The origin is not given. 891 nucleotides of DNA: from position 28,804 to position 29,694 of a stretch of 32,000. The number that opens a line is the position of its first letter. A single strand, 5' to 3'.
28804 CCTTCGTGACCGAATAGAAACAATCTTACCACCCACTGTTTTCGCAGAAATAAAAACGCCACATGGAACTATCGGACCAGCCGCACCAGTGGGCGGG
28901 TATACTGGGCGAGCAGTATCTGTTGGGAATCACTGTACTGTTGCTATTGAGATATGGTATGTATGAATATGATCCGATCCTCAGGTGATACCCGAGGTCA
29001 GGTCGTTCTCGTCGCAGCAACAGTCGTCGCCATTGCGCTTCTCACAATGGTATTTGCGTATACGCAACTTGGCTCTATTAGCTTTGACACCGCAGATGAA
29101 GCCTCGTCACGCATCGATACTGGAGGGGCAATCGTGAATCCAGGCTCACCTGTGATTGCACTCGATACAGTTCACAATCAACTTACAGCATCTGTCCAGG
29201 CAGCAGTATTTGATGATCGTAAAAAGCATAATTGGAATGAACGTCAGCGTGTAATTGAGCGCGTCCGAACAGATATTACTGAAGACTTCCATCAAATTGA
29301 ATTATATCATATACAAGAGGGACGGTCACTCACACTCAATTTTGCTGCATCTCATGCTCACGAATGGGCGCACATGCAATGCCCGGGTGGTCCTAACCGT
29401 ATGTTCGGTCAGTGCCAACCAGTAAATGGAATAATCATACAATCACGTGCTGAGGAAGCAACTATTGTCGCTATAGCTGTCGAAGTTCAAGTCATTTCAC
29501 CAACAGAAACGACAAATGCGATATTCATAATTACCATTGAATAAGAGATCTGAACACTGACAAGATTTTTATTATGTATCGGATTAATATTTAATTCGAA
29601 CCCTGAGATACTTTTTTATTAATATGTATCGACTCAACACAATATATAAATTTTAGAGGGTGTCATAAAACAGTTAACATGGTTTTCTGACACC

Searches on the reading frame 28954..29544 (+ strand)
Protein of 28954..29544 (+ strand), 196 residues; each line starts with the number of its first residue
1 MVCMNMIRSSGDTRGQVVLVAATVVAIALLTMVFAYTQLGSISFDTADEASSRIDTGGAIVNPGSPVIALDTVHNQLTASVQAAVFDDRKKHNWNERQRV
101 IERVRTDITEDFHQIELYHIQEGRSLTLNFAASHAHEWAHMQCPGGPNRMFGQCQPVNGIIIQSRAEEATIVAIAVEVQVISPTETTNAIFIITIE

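Call 84: search_protein_families(library=pfam, proteins=[window:28954-29544:+], max_evalue=0.001)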
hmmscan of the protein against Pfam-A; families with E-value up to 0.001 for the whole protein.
window:28954-29544:+ (196 aa): 1 family
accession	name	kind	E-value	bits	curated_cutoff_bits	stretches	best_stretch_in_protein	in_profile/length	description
PF23922.1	DUF7261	-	3.2e-52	177.6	27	1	12-193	2-168/169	Family of unknown function (DUF7261)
